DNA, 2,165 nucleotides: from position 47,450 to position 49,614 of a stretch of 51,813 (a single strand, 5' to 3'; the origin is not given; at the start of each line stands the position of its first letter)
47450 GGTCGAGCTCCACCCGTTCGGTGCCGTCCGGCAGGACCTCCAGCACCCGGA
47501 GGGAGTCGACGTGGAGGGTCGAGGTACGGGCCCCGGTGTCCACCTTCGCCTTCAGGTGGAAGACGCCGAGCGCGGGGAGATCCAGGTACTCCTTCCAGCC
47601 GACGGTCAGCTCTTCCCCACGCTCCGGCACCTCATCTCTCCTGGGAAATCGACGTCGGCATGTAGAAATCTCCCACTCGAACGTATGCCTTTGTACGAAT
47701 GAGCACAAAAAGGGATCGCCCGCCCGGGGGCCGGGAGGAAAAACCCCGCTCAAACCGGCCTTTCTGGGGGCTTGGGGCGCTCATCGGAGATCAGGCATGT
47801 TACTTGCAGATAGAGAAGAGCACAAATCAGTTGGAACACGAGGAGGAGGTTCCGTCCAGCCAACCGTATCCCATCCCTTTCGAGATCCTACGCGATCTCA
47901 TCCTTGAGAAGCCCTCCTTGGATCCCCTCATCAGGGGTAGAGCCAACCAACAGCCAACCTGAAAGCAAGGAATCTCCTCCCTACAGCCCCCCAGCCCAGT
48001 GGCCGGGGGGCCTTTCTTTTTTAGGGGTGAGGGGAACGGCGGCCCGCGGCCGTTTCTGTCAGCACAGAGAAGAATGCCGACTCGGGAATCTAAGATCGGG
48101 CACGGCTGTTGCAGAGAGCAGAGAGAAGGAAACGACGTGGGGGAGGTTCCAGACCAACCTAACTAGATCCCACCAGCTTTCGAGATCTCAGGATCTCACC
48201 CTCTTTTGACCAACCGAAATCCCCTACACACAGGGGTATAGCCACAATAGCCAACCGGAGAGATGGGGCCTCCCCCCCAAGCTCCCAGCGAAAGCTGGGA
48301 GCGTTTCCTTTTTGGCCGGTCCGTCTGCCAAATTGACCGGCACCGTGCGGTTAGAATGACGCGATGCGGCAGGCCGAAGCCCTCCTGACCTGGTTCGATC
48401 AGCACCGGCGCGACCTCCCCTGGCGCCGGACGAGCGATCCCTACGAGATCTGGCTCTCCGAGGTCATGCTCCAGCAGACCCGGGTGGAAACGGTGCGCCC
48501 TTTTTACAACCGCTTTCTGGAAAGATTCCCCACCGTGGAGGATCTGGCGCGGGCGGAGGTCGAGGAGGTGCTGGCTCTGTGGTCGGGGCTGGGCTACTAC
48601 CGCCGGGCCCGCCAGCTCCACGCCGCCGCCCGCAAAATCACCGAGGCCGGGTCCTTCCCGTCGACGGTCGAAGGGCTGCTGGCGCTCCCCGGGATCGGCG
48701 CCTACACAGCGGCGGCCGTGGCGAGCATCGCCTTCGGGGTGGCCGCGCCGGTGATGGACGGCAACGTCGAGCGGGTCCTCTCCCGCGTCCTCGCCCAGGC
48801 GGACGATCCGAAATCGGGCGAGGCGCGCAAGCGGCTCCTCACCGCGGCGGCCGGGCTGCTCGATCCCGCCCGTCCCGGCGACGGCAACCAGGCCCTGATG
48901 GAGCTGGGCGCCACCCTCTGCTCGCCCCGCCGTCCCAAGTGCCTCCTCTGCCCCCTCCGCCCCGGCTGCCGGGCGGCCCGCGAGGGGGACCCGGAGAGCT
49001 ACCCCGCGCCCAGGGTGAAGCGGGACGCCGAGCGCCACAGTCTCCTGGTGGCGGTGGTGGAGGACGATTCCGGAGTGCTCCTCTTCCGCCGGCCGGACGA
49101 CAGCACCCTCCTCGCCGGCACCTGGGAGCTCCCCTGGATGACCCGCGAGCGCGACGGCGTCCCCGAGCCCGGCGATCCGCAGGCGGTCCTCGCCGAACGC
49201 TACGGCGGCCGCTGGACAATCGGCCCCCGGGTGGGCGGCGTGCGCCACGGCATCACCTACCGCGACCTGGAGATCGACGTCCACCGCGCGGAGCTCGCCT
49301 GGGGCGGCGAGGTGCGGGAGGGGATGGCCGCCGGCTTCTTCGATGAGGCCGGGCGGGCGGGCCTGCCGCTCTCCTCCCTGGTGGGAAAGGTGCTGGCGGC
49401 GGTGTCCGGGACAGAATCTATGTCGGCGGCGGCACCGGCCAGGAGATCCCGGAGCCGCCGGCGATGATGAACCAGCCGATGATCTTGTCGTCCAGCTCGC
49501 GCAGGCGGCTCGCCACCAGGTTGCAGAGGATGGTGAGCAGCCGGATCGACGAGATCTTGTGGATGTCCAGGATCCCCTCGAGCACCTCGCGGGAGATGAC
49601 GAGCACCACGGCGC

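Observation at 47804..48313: Two tandem paralogous ~200-nt structured RNAs with a covarying closing helix, CCAACC motifs and their own terminators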

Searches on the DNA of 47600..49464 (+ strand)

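Call 4: search_rna_families(source=window, start=47600, end=48400, threshold=evalue, max_evalue=10, show_alignments=3)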
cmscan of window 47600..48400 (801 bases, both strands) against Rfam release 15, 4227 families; matches with E-value up to 10: 7.
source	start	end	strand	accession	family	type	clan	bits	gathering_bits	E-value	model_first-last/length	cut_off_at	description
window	48224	48313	+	RF02353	BjrC68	Gene; sRNA;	-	25.6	39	0.00026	1-82/82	no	Bradyrhizobiaceae sRNA BjrC68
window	48307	48376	-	RF03006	M23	Gene; sRNA;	-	18.9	41.2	0.76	1-53/53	no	M23 RNA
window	47950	48026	+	RF00519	suhB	Gene; sRNA;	CL00108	18.8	41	0.31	1-77/77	no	Makes More Granules Regulator RNA (mmgR)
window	47972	48132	-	RF02177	SMCR2_1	Gene; lncRNA;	-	16.6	50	1.6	1-159/159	no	Smith-Magenis syndrome chromosome region, candidate 2 conserved region 1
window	47983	48015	+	RF00502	TCV_Pr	Cis-reg;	-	15.8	40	4.6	1-34/34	no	Turnip crinkle virus (TCV) core promoter hairpin (Pr)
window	48281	48302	-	RF02621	BSnc120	Gene; sRNA;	-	14.4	114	6.4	45-66/88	no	Brucella sRNA 120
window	48014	48144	+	RF01963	RMST_2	Gene; lncRNA;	-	13.6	45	8.5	1-135/135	no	Rhabdomyosarcoma 2 associated transcript conserved region 2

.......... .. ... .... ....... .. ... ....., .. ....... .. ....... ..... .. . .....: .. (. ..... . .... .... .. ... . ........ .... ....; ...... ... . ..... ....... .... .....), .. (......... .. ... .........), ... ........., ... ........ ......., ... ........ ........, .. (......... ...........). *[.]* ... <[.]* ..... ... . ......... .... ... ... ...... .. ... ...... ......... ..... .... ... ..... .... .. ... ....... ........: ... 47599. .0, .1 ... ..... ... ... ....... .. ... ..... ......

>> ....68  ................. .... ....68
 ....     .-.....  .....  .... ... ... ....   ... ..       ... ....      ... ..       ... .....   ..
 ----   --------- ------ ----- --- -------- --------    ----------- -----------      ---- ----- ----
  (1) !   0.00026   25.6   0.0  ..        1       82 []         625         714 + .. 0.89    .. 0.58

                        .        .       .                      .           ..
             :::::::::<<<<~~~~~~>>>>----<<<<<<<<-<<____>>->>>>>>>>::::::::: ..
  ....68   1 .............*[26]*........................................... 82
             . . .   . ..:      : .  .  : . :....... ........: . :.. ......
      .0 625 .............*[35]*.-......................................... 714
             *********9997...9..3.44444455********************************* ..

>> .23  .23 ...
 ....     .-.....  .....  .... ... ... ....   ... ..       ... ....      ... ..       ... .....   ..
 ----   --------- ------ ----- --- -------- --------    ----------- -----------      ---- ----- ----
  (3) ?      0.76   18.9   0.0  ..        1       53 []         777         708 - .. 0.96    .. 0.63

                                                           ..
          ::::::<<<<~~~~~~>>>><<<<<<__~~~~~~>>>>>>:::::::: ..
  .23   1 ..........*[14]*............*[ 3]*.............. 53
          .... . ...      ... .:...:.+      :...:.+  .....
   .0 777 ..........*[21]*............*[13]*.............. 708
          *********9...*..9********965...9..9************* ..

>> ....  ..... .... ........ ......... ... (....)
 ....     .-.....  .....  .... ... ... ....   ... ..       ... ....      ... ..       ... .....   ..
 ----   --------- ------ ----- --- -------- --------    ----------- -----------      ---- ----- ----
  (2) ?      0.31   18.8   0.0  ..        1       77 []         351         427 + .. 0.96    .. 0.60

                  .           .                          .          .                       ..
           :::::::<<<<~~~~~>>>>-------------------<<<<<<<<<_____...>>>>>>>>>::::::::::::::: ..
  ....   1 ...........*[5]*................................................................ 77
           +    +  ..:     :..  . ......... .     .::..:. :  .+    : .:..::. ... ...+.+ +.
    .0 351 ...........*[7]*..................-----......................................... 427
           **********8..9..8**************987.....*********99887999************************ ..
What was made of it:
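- On Any Rfam 15 family, including Acido-1 and Acido-Lenti-1: In E-value mode on 47600-48400, only sub-threshold hits on the terminators appear (call 4).
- Closest known: Rfam Acido-1 and Acido-Lenti-1. Different: Both weak hits cover only the P1 3' strand and the terminator (call 4).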

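Call 28: build_rna_model(alignment_id=A2, structure=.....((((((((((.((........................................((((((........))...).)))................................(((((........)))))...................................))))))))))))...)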
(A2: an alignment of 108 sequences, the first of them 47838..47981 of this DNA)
Model R1 built from alignment A2 (108 sequences, 182 columns); structure: as given.
model positions 146; base pairs 23; branch points 1; effective number of sequences 3.54; information 0.59 bits per position. Calibrated on 0.2 Mb of random sequence (short: E-values are rough).
structure used (alignment columns):
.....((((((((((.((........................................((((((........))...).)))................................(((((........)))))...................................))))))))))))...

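Call 29: search_with_rna_model(model_id=R1, sources=[window, L001, L002, L003, L004, L005, L006, L007, L009, L011, L012, L013, L014, L015, L016, L017, L018, L019, L020, L021, L022, L023, L024, L025, L026, L027, L028, L029, L030, L031, L032, L033, L034, L035, L036, L037, L038, L039, L040, L041, L042, L043, L044, L045, L046, L047, L048, L049, L050, L051, L052, L053, L054, L055, L056, L057, L058, L059, L060, L061, L062, L063, L064, L066, L067, L068, L069, L070, L071, L072, L073, L074, L075, L076], max_evalue=0.01, make_alignment=true)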
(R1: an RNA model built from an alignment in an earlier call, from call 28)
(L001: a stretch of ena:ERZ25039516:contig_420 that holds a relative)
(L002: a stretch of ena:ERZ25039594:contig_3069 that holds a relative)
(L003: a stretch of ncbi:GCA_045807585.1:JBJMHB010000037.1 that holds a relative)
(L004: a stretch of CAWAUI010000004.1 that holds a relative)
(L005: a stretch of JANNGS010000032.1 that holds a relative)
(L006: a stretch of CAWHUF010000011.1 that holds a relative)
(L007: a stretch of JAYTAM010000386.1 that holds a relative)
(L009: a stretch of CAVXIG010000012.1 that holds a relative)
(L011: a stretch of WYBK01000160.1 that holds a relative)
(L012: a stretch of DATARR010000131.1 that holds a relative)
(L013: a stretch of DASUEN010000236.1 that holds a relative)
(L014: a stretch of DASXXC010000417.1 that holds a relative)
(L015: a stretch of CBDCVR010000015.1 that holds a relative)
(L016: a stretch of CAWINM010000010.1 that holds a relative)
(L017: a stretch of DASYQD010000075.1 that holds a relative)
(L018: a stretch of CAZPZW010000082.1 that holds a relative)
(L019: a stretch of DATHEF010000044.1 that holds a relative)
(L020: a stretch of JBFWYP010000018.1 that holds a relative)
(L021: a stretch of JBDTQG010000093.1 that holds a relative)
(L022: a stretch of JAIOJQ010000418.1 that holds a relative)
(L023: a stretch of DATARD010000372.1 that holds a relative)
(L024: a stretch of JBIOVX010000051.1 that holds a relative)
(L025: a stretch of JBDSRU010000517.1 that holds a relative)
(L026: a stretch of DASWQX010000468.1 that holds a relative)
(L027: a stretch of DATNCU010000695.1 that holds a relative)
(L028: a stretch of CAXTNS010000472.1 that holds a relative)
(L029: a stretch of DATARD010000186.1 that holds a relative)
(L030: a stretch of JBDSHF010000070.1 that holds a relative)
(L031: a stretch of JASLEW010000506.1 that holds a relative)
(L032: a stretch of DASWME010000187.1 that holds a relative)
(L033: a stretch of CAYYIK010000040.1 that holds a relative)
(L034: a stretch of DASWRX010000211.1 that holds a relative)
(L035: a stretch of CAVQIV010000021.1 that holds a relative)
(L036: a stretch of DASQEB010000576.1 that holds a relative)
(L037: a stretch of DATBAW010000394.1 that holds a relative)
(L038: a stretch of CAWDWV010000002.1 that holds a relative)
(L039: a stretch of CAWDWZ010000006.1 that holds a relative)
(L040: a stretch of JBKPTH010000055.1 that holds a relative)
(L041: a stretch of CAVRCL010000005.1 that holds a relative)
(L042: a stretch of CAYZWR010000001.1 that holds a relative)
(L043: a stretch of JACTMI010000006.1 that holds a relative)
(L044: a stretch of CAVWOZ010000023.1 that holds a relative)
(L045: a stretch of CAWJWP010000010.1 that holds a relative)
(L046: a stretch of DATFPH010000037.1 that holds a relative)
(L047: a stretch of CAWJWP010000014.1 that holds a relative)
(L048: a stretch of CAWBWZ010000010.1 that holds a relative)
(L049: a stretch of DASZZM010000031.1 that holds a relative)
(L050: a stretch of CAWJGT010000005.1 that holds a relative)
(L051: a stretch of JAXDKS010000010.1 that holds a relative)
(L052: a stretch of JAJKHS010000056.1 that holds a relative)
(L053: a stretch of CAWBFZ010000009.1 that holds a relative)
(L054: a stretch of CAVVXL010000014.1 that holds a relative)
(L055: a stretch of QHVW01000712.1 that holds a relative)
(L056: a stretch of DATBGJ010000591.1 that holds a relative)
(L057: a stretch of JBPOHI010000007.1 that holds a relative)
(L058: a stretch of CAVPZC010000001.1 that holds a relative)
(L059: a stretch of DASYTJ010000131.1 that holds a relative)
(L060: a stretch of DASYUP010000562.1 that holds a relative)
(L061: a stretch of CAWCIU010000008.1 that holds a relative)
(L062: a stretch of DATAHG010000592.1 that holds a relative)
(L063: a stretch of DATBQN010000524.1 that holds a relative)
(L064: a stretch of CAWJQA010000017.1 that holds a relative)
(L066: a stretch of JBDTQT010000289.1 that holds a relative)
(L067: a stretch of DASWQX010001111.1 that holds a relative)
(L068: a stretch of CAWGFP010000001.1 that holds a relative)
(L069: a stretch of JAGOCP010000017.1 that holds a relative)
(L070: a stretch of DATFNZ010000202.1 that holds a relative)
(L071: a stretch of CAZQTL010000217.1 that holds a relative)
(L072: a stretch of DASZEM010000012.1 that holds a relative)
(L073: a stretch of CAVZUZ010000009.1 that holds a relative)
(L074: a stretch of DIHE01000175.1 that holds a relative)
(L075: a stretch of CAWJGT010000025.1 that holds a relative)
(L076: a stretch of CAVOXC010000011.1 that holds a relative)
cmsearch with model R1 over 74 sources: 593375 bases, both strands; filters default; matches with E-value up to 0.01: 123.
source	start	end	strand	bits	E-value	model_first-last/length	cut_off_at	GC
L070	5956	6102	+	139.5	5.5e-28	1-146/146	no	0.56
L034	1564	1710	-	135.8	3.5e-27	1-146/146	no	0.56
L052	3140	3283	+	135.6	4e-27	1-146/146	no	0.54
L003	3743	3887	+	135.5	4.1e-27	1-146/146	no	0.56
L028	3244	3388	+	135.4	4.4e-27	1-146/146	no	0.55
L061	3416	3562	+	134.8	5.7e-27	1-146/146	no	0.56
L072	3953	4099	-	133.9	9.1e-27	1-146/146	no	0.56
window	48134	48277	+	133.8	9.7e-27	1-146/146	no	0.56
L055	592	735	+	133.8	9.8e-27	1-146/146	no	0.56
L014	3831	3974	+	132.9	1.5e-26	1-146/146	no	0.57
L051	4784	4927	-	132.6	1.7e-26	1-146/146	no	0.55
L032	4309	4452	-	132.3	2e-26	1-146/146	no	0.57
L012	548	690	-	132.3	2.1e-26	1-146/146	no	0.56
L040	3744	3886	-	130.8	4.4e-26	1-146/146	no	0.57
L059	2414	2560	+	130.8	4.4e-26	1-146/146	no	0.54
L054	2184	2329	-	130.7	4.5e-26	1-146/146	no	0.55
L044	404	549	+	128.8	1.2e-25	1-146/146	no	0.55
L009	5660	5806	+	128.7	1.2e-25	1-146/146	no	0.54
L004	4583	4727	-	128.4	1.5e-25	1-146/146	no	0.58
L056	6281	6425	-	128.1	1.7e-25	1-146/146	no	0.56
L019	1850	1996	+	127.6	2.2e-25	1-146/146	no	0.56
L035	3661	3804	-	126.6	3.6e-25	1-146/146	no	0.56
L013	3420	3564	+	126.1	4.6e-25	1-146/146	no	0.57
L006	2079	2223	+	125.9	5.2e-25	1-146/146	no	0.59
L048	6044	6191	-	125.1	7.9e-25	1-146/146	no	0.55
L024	40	184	-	124.6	9.7e-25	1-146/146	no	0.57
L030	2165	2309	-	122.5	2.9e-24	1-146/146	no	0.56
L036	284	428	+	122.2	3.3e-24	1-146/146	no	0.55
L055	297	439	+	122.1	3.5e-24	1-146/146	no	0.57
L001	3479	3620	+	121.4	4.8e-24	1-146/146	no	0.54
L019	1501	1643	+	121.2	5.5e-24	1-146/146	no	0.56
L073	149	294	-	121.2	5.5e-24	1-146/146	no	0.59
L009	5299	5441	+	121.1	5.7e-24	1-146/146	no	0.57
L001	3740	3888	+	120.2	8.9e-24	1-146/146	no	0.57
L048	6363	6505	-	119.7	1.1e-23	1-146/146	no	0.55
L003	3447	3589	+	119.3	1.4e-23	1-146/146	no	0.56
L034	1821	1963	-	118.5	2.1e-23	1-146/146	no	0.55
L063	2795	2939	+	116.2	6.9e-23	1-146/146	no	0.57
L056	6533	6683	-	115.9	7.9e-23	1-146/146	no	0.56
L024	293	443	-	114.4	1.7e-22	1-146/146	no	0.57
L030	2425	2566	-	114.2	1.8e-22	1-146/146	no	0.57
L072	4349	4500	-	113.7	2.3e-22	1-146/146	no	0.56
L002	3458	3598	+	113.3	2.9e-22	1-146/146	no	0.56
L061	3146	3284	+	113.2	3.1e-22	1-146/146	no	0.54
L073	519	669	-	113.2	3.1e-22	1-146/146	no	0.58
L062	303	443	-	112.1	5.4e-22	1-146/146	no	0.55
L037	6036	6180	+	111.4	7.4e-22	1-146/146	no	0.57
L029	7477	7618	+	110.9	9.8e-22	1-146/146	no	0.56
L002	3714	3857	+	110.4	1.3e-21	1-146/146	no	0.6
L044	44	189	+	110.3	1.3e-21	1-146/146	no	0.54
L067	2330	2473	-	109.9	1.6e-21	1-146/146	no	0.6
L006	1680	1830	+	109.9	1.6e-21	1-146/146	no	0.55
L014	3535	3680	+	109.8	1.7e-21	1-146/146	no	0.56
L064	4701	4846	+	109.3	2.1e-21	1-146/146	no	0.56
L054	2528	2670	-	109.2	2.3e-21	1-146/146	no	0.55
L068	6286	6432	+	107.6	5.2e-21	1-146/146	no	0.54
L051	5153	5299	-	107.3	6.1e-21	1-146/146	no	0.54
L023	33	173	+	107.2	6.2e-21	1-146/146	no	0.55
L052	2766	2915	+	106.5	9e-21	1-146/146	no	0.56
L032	4708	4856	-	106.2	1e-20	1-146/146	no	0.54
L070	5568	5712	+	105.2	1.7e-20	1-146/146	no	0.54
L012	929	1078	-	104.2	2.8e-20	1-146/146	no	0.56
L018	7043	7189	-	104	3.1e-20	1-146/146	no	0.54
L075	2137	2279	+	103.6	3.9e-20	1-146/146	no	0.6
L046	1333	1469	-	103.5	4e-20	1-146/146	no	0.58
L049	3374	3517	-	103.4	4.2e-20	1-146/146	no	0.55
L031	2746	2891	-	103.2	4.7e-20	1-146/146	no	0.57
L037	5578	5718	+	102.2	7.8e-20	1-146/146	no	0.6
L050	6574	6716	-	102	8.4e-20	1-146/146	no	0.59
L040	3993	4142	-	101.7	1e-19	1-146/146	no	0.57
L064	4466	4602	+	101.2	1.3e-19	1-146/146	no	0.54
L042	3443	3589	-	101.1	1.4e-19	1-146/146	no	0.54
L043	7838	7984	-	100.9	1.5e-19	1-146/146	no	0.54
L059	2135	2285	+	100.1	2.2e-19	1-146/146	no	0.58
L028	2836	2987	+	99.6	2.9e-19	1-146/146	no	0.55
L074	5521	5658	-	99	4e-19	1-146/146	no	0.6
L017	3960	4107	-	98.5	5e-19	1-146/146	no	0.53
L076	3652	3797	+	98.2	5.8e-19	1-146/146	no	0.58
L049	3941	4085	-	98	6.4e-19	1-146/146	no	0.57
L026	2050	2183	+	97.9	6.9e-19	1-138/146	3'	0.54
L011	6531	6675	-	97.6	7.8e-19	1-146/146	no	0.6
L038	6971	7122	+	97.3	9.4e-19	1-146/146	no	0.51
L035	3914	4060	-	97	1.1e-18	1-146/146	no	0.59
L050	6323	6466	-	96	1.8e-18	1-146/146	no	0.55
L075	2386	2529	+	96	1.8e-18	1-146/146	no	0.55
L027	1979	2129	+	95.9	1.8e-18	1-146/146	no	0.52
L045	6663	6809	-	95.8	2e-18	1-146/146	no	0.54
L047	2255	2401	-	95.8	2e-18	1-146/146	no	0.54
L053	5403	5551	-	95.8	2e-18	1-146/146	no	0.55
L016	7843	7989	-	95.4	2.4e-18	1-146/146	no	0.56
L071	6011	6159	-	94.8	3.3e-18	1-146/146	no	0.56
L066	1309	1457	-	94.5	3.7e-18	1-146/146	no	0.56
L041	5152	5302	-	93.6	5.9e-18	1-146/146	no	0.58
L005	852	1002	+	93.4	6.6e-18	1-146/146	no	0.57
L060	1073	1223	+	93.3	6.8e-18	1-146/146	no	0.57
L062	1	127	-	92.9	8.3e-18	1-126/146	3'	0.52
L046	1563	1709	-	92.3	1.1e-17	1-146/146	no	0.55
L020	5864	6010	+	91.8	1.5e-17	1-146/146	no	0.54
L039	2918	3068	+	91.7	1.6e-17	1-146/146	no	0.54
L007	1774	1922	-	91.1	2e-17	1-146/146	no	0.54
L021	5672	5820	-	90.2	3.3e-17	1-146/146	no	0.58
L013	3083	3233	+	90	3.6e-17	1-146/146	no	0.56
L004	4961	5113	-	89.8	4e-17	1-146/146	no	0.58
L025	542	690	+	89.6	4.3e-17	1-146/146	no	0.56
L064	4101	4246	+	87.6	1.2e-16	1-146/146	no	0.53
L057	3849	3997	+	87.4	1.3e-16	1-146/146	no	0.56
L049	3070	3222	-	82.1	1.9e-15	1-146/146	no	0.59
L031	3480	3619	-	81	3.4e-15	1-146/146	no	0.65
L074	5823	5961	-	76.5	3.2e-14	1-146/146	no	0.58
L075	1876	2026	+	75.6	5.1e-14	1-146/146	no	0.56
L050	6819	6969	-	74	1.1e-13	1-146/146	no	0.56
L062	577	710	-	71.6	3.8e-13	1-146/146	no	0.59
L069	1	107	+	67.5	3e-12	41-146/146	5'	0.53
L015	2158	2297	+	67.3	3.3e-12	1-146/146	no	0.55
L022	675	824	-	57.7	4.2e-10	1-146/146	no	0.61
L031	2460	2602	-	55.9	1.1e-09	1-146/146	no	0.66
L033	2403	2553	+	52.9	4.6e-09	1-146/146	no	0.64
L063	2562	2694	+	51.7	8.5e-09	1-146/146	no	0.59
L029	7155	7296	+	43.4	5.5e-07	1-146/146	no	0.56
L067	2591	2643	-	42.8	7.4e-07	91-146/146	5'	0.6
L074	6221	6363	-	42.5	8.8e-07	1-146/146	no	0.59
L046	2015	2158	-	39.3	4.3e-06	1-146/146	no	0.53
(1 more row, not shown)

Alignment A3: 123 matches aligned to the model, 204 columns, each read 5' to 3' on its own strand. Consensus structure (alignment columns), stored with it:
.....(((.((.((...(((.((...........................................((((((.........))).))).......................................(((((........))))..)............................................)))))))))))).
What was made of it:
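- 47819..48022 (+): sRNA unit 1 (type 1), about 200 nt. 5' tail; P1 47842-53/47969-80; P2 47882-87/47894-99; P3 47924-28/47933-37; G-poor joiners with CCAACC at 47860, 47943 and 47954; terminator hairpin 47986-48012 plus T-run 48013-48022. Covariance-model hit of 116.3 bits (call 29).
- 48124..48313 (+): sRNA unit 2 (type 2), about 190 nt. P1 48139-50/48265-76; P2 48182-87/48192-97; P3 48221-25/48232-36; CCAACC at 48154, 48210 and 48251; terminator hairpin 48281-48302 plus T-run to 48313. Covariance-model hit of 133.8 bits (call 29).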
